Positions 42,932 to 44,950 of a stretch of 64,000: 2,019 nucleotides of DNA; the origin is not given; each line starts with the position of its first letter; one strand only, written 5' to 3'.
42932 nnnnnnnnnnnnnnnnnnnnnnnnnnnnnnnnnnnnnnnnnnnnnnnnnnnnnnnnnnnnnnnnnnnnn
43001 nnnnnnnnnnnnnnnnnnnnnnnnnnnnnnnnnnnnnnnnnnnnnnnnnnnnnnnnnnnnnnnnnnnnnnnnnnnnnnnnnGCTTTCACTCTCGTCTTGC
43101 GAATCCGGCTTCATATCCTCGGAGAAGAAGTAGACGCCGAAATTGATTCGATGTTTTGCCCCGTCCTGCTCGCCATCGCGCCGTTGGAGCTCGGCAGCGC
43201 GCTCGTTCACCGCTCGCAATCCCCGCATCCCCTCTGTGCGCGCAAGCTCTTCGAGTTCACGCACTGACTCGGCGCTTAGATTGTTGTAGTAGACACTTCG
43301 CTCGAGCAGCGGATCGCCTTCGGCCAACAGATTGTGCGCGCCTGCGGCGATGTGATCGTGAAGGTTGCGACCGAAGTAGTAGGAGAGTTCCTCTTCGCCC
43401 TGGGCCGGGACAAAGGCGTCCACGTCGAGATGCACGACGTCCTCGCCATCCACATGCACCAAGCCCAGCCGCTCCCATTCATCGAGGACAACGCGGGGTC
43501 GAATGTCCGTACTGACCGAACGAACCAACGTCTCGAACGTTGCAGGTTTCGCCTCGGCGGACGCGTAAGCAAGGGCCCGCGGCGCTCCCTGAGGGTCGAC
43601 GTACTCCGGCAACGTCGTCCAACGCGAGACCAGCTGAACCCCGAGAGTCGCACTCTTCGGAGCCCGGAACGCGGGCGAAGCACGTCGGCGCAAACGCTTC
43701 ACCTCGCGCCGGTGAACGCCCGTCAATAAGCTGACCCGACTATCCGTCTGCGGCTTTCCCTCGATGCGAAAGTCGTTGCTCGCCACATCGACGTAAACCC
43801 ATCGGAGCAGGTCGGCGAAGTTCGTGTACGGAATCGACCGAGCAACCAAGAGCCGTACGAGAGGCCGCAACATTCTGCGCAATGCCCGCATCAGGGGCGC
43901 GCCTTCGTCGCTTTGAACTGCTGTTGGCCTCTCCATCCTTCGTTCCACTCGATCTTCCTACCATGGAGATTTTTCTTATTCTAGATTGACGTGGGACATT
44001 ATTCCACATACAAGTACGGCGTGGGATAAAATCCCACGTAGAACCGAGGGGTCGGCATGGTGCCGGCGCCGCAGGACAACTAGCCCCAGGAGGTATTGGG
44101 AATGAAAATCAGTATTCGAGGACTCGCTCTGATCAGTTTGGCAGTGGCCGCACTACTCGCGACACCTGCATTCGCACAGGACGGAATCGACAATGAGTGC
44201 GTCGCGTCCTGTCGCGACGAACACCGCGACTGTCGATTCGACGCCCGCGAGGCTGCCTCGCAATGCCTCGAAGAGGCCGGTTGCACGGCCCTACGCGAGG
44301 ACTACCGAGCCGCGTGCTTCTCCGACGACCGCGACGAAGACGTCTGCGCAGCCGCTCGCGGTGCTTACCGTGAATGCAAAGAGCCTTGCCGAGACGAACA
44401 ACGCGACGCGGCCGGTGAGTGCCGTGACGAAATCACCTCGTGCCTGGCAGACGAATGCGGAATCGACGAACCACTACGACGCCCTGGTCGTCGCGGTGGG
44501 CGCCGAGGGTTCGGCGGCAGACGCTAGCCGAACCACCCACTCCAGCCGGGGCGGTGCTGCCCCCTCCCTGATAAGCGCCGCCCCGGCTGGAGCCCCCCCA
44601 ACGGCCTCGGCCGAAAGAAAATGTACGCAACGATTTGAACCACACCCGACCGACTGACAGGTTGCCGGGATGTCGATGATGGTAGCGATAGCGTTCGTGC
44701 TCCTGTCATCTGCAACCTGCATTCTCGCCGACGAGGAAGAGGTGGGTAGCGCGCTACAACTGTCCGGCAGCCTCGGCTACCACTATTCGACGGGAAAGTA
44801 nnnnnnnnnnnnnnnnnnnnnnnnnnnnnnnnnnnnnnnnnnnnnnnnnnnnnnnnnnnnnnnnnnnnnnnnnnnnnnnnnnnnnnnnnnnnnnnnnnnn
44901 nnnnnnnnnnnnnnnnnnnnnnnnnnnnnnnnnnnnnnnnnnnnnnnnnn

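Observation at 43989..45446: Palindrome-controlled two-gene module: Cys-rich acidic secreted protein plus an outer-membrane beta-barrel, separated by a strong hairpin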

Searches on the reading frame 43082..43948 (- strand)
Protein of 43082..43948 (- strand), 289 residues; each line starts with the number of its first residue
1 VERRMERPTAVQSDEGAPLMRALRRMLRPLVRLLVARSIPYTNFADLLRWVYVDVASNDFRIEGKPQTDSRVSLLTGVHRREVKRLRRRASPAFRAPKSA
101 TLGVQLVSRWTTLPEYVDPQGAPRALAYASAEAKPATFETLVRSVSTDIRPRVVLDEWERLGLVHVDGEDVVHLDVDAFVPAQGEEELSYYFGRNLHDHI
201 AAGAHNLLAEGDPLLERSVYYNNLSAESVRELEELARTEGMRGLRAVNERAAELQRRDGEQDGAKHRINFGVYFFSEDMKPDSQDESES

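Call 5: search_protein_families(library=pfam, proteins=[window:43082-43948:-], max_evalue=0.1)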
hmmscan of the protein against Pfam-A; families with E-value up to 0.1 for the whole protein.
window:43082-43948:- (289 aa): 1 family
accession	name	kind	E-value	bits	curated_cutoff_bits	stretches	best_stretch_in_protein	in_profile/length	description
PF20112.4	DUF6502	-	3.6e-33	115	27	1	20-278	5-264/268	Family of unknown function (DUF6502)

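Call 22: find_homologous_proteins(query=window:43082-43936:-, max_evalue=0.00001)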
Query window:43082-43936:- (285 aa): 2984 proteins with E <= 0.00001 among 8000 candidates; the best 120 are listed.
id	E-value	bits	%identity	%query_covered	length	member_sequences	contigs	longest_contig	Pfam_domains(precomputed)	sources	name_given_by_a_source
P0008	1.2e-183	627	100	100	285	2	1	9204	PF20112.5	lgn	-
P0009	1.8e-128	446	75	93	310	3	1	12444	PF20112.5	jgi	-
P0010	3.6e-128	445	75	95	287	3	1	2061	PF20112.5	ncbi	-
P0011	6.4e-126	437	73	95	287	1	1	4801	PF20112.5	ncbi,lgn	-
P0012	1.3e-116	407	68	96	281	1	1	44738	PF20112.5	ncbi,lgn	-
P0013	3.5e-115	402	67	95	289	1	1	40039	PF20112.5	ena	-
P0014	6.7e-109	382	61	100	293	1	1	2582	PF20112.5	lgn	-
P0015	1.8e-104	367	63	92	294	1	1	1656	PF20112.5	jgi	jgi:Family of unknown function (DUF6502)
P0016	3.8e-103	363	62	88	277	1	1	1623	PF20112.5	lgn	-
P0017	8.0e-103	362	62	94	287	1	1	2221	PF20112.5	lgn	-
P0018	8.4e-103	362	61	88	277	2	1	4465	PF20112.5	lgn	-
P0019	2.8e-101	357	58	99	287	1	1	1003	PF20112.5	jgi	jgi:hypothetical protein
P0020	3.1e-101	356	61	94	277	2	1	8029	PF20112.5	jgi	-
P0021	8.4e-101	355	61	88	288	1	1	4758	PF20112.5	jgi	jgi:hypothetical protein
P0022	2.5e-100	353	62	91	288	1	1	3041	PF20112.5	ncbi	-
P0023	2.4e-99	350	61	92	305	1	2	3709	PF20112.5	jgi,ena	-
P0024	3.7e-98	346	58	90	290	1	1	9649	PF20112.5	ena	-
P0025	6.3e-98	346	60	94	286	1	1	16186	PF20112.5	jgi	jgi:hypothetical protein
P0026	7.3e-98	345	60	91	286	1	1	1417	PF20112.5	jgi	jgi:uncharacterized protein DUF6502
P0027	5.4e-97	342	57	89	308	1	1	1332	PF20112.5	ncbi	-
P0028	6.6e-97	342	58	93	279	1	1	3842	PF20112.5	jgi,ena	-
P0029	6.9e-97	342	58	94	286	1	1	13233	PF20112.5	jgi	jgi:hypothetical protein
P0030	1.3e-96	341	57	96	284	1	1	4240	PF20112.5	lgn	-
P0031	1.9e-96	341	56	98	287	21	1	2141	PF20112.5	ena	-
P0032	4.6e-96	339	57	96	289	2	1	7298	PF20112.5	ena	-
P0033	6.2e-96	339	56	95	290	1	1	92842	PF20112.5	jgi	jgi:hypothetical protein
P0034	1.1e-95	338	58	95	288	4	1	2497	PF20112.5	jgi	jgi:hypothetical protein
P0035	1.4e-95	338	58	91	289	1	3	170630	PF20112.5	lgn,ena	-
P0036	1.6e-95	338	58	91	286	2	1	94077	PF20112.5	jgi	jgi:hypothetical protein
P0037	1.8e-95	338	59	86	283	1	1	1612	PF20112.5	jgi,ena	-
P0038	2.1e-95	337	56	95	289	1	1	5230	PF20112.5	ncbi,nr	ncbi:MAG TPA: DUF6502 family protein [Candidatus Acidoferrales bacterium]|nr:DUF6502 family protein 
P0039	3.8e-95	336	57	99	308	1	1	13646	PF20112.5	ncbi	-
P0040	4.4e-95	336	60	91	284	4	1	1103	PF20112.5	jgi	jgi:hypothetical protein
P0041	4.7e-95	336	54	99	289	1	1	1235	PF20112.5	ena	-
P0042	5.8e-95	336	56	93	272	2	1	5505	PF20112.5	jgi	jgi:hypothetical protein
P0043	6.2e-95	336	57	95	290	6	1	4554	PF20112.5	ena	-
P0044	6.2e-95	336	60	91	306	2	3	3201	PF20112.5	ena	-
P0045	6.5e-95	336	58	95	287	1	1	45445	PF20112.5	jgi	jgi:hypothetical protein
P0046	6.9e-95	336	58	95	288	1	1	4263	PF20112.5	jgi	jgi:hypothetical protein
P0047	3.5e-94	333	58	97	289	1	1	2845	PF20112.5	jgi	jgi:hypothetical protein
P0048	5.7e-94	333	55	95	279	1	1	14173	PF20112.5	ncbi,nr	ncbi:MAG: hypothetical protein HY270_15995 [Deltaproteobacteria bacterium]|nr:hypothetical protein [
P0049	5.7e-94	333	53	89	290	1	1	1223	PF20112.5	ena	-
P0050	6.3e-94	332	54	98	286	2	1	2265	PF20112.5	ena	-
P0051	9.1e-94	332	58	94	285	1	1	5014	PF20112.5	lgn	-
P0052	9.7e-94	332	59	91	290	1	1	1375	PF20112.5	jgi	jgi:hypothetical protein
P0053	1.6e-93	331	59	95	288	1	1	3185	PF20112.5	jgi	-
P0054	1.7e-93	331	57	96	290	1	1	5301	PF20112.5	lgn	-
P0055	2.1e-93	331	58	90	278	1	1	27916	PF20112.5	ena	-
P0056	2.4e-93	331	56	97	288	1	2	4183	PF20112.5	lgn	-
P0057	2.7e-93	330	54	99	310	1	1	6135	PF20112.5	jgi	jgi:hypothetical protein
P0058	3.1e-93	330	58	91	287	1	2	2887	PF20112.5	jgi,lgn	jgi:hypothetical protein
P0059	3.1e-93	330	58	91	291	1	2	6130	PF20112.5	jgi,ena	-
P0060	3.7e-93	330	56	95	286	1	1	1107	PF20112.5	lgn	-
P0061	4.2e-93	330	58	91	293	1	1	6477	PF20112.5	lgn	-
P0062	4.9e-93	330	57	95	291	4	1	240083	PF20112.5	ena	-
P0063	6.5e-93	329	60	93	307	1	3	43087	PF20112.5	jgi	jgi:hypothetical protein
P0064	7.0e-93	329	57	95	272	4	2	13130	PF20112.5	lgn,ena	-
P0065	1.3e-92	328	57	96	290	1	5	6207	PF20112.5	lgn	-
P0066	1.3e-92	328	56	89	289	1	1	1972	PF20112.5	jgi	jgi:hypothetical protein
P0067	1.5e-92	328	57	96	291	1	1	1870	PF20112.5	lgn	-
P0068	2.1e-92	327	55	95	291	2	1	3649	PF20112.5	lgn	-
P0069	2.5e-92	327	55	85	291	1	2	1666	PF20112.5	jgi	jgi:hypothetical protein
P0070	3.1e-92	327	55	95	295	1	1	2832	PF20112.5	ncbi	-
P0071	3.7e-92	327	56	99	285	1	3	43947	PF20112.5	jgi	-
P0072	4.4e-92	326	55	94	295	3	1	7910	PF20112.5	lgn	-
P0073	7.0e-92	326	55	100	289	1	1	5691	PF20112.5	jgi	jgi:Family of unknown function (DUF6502)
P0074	9.7e-92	325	57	90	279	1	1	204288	PF20112.5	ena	-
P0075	1.0e-91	325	57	91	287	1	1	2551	PF20112.5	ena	-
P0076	1.1e-91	325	57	92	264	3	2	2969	PF20112.5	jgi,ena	-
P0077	1.4e-91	325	61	92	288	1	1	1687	PF20112.5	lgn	-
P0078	1.5e-91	325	57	95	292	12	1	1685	PF20112.5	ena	-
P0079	1.6e-91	325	55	97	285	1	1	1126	PF20112.5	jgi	jgi:hypothetical protein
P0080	1.7e-91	324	55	98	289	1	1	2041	PF20112.5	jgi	jgi:hypothetical protein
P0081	1.9e-91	324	56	89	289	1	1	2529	PF20112.5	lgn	-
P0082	2.0e-91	324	56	88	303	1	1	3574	PF20112.5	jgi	jgi:hypothetical protein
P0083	2.2e-91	324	55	89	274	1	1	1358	PF20112.5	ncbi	-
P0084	2.3e-91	324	57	95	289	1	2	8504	PF20112.5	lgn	-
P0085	2.4e-91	324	58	90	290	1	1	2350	PF20112.5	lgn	-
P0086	2.6e-91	324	60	90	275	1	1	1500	PF20112.5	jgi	-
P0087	3.3e-91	324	55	94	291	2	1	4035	PF20112.5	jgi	jgi:hypothetical protein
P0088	3.7e-91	323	55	99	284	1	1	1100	PF20112.5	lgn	-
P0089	4.3e-91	323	56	95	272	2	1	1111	PF20112.5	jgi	jgi:hypothetical protein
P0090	4.9e-91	323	55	94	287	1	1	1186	PF20112.5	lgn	-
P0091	6.1e-91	323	55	97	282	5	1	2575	PF20112.5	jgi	jgi:Family of unknown function (DUF6502)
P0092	6.1e-91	323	55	89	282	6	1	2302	PF20112.5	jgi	-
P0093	7.9e-91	322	53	89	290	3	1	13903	PF20112.5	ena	-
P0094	8.1e-91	322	55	95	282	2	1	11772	PF20112.5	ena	-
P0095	8.6e-91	322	57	95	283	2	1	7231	PF20112.5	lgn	-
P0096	1.1e-90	322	57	91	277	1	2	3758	PF20112.5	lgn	-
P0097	1.4e-90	321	56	93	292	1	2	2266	PF20112.5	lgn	-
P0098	1.8e-90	321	57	95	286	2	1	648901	PF20112.5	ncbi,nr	ncbi:hypothetical protein KF840_18170 [bacterium]|nr:hypothetical protein [bacterium]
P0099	2.0e-90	321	57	94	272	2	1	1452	PF20112.5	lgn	-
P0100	2.0e-90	321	53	100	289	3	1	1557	PF20112.5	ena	-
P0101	2.7e-90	321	57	92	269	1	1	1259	PF20112.5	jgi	jgi:hypothetical protein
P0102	8.7e-90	319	57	95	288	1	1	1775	PF20112.5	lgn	-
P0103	1.1e-89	318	55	97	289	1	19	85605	PF20112.5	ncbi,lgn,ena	-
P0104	1.2e-89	318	56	93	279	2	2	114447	PF20112.5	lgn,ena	-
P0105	1.4e-89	318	57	91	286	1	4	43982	PF20112.5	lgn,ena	-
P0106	1.6e-89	318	57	87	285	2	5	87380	PF20112.5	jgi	jgi:hypothetical protein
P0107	1.6e-89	318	54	95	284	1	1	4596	PF20112.5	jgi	jgi:Family of unknown function (DUF6502)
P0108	1.7e-89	318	55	95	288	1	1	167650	PF20112.5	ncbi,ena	-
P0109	2.1e-89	318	57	91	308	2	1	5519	PF20112.5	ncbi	-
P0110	4.2e-89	317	56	95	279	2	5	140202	PF20112.5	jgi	jgi:hypothetical protein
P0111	5.0e-89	316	57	91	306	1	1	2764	PF20112.5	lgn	-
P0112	5.2e-89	316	59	91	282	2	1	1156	PF20112.5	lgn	-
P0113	8.7e-89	316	56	91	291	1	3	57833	PF20112.5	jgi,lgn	jgi:hypothetical protein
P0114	1.1e-88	315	55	94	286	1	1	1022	PF20112.5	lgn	-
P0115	1.2e-88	315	52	99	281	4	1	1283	PF20112.5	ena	-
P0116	1.8e-88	315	57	91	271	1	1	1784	PF20112.5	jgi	jgi:hypothetical protein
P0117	2.3e-88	314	54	95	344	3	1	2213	PF20112.5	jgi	-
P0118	2.4e-88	314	55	96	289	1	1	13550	PF20112.5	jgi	jgi:hypothetical protein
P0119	2.6e-88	314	54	96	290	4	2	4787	PF20112.5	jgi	jgi:hypothetical protein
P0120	3.3e-88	314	56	89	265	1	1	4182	PF20112.5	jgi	jgi:hypothetical protein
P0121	3.5e-88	314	55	92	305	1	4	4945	PF20112.5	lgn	-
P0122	4.6e-88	313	55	94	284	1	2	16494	PF20112.5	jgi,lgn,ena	-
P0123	6.9e-88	313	53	87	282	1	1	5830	PF20112.5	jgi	jgi:hypothetical protein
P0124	8.2e-88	312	57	85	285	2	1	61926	PF20112.5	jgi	jgi:hypothetical protein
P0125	1.2e-87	312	54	99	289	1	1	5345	PF20112.5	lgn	-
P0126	1.2e-87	312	55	95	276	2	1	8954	PF20112.5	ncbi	ncbi:MAG: DUF6502 family protein [Myxococcota bacterium]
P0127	1.4e-87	312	53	89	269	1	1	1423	PF20112.5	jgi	jgi:hypothetical protein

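Call 24: find_related_loci(query=A2, collection=genome_contigs, flank=4000)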
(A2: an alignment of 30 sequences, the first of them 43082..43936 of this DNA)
Query A2 (285 aa) in genome_contigs; peptide patterns used: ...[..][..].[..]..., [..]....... (x = any residue, [..] = any of these).
599 stretches matched a pattern (row limit reached: there are more); 514 encode a relative of the query (tblastn E <= 1e-3); the best 80 are kept; 80 distinct loci.
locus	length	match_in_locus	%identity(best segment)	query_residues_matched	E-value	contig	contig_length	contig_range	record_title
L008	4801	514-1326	73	12-282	5e-132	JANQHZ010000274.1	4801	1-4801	MAG: Candidatus Binatia bacterium isolate PL24a_bin.3 k99_5613494, whole genome shotgun sequence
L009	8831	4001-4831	68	9-282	9e-121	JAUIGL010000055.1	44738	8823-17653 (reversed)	MAG: bacterium isolate Co_bin.149 NODE_5554_length_44738_cov_2.447535, whole genome shotgun sequence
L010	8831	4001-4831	56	4-285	1e-99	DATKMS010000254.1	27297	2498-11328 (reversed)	MAG TPA_asm: Candidatus Margulisiibacteriota bacterium isolate SMAG_U14717 k141_126533, whole genome shotgun sequence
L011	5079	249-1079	54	5-278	2e-94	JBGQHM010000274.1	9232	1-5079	MAG: Candidatus Binatia bacterium isolate OBJ2_061818_070_72 k141_137314_length_9232_cov_14.3003, whole genome shotgun s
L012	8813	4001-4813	55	15-284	3e-94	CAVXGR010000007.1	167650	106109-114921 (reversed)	MAG: uncultured delta proteobacterium isolate MFD02416.bin.1.411 genome assembly, contig: contig_34964, whole genome sho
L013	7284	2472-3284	57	1-274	6e-94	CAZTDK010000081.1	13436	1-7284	MAG TPA_asm: uncultured Candidatus Binatia bacterium isolate binchicken_co54_374 genome assembly, contig: NODE_8256_leng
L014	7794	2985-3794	55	2-274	1e-92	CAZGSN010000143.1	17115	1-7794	MAG TPA_asm: uncultured Candidatus Binatia bacterium isolate binchicken_co200_33 genome assembly, contig: k141_147297, w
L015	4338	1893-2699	55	13-282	9e-90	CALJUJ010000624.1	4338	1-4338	MAG TPA_asm: uncultured bacterium isolate SRR7515933_bin.87_CONCOCT_v1.1_MAG genome assembly, contig: ERZ869942.11782, w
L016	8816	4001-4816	56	12-278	8e-90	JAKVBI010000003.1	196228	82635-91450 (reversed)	MAG: Myxococcota bacterium isolate ALOHA_ZT_24 ZT-Myxococcota-1_3, whole genome shotgun sequence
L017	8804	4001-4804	53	15-285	3e-89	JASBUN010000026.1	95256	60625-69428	MAG: Gammaproteobacteria bacterium isolate BWSM_72 k141_1794529, whole genome shotgun sequence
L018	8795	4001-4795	52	10-274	8e-89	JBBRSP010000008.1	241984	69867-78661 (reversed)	MAG: Candidatus Binatia bacterium isolate La2_metabat2.097 La2_metabat2.097_K_1080916L241984_cov_24.6040, whole genome s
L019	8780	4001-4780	52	14-273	2e-86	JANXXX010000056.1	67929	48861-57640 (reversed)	MAG: Gallionella sp. isolate GL140_3_metabat_236_sub GL140_3_k141_521708, whole genome shotgun sequence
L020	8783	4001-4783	51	13-273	1e-85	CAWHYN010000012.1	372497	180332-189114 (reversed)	MAG: uncultured beta proteobacterium isolate MFD01476.bin.1.209 genome assembly, contig: contig_20770, whole genome shot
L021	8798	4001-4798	50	13-278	6e-86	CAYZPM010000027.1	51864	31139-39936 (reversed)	MAG TPA_asm: uncultured Gallionellaceae bacterium isolate binchicken_co162_43 genome assembly, contig: NODE_1057_length_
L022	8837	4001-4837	51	12-285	7e-85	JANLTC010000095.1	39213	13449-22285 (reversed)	MAG: Deltaproteobacteria bacterium isolate OTE_25_metabat_248 OTE_25_k141_3986154, whole genome shotgun sequence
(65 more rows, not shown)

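Call 31: predict_structure(alignment_id=A2)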
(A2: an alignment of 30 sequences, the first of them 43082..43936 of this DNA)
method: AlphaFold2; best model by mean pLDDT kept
length: 285 residues; sequences in the alignment: 30
mean_pLDDT: 66.3   pTM: 0.40
mean pLDDT of the five models: 66.3, 66.2, 63.6, 58.6, 56.7
residues with pLDDT >= 90: 38; 70-90: 98; 50-70: 69; < 50: 80
segments of 3 or more residues with pLDDT < 50: 1-4, 6-9, 90-96, 176-206, 208-218, 263-285
pLDDT, mean of each block of 10 residues (from residue 1): 47 76 81 62 85 89 90 89 68 48 67 80 82 88 82 80 91 53 35 37 38 39 67 62 66 76 47 44 39
secondary structure, 60 per line:
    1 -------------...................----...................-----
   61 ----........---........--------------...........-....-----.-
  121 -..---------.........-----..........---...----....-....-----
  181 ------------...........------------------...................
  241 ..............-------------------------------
elements in order: H14-32 H37-55 H65-72 H76-83 H98-108 H134-141 H147-156 E160-162 E167-170 H172-175 H193-203 H222-254

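Call 63: search_protein_families(library=ncbifam, max_evalue=0.01, proteins=[window:43082-43936:-])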
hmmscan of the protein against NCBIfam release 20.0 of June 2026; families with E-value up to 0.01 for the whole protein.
window:43082-43936:- (285 aa): 0 families

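Call 65: search_solved_structures(query=A2, max_evalue=10)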
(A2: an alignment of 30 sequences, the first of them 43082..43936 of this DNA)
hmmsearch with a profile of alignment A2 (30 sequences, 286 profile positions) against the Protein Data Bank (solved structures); distinct sequences matched with E-value up to 10: 1.
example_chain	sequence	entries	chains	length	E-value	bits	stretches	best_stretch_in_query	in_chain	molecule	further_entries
3bk3_A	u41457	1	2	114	2.1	10.7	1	117-171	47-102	Bone morphogenetic protein 2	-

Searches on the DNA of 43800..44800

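Call 66: search_rna_families(source=window, start=43800, end=44800, threshold=evalue, max_evalue=1)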
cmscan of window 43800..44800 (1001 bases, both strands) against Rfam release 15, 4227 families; matches with E-value up to 1: 1.
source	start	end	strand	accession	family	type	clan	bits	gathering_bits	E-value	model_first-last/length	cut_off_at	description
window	44539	44593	-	RF00958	mir-498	Gene; miRNA;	-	20.4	85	0.49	1-85/85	no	mir-498 microRNA precursor family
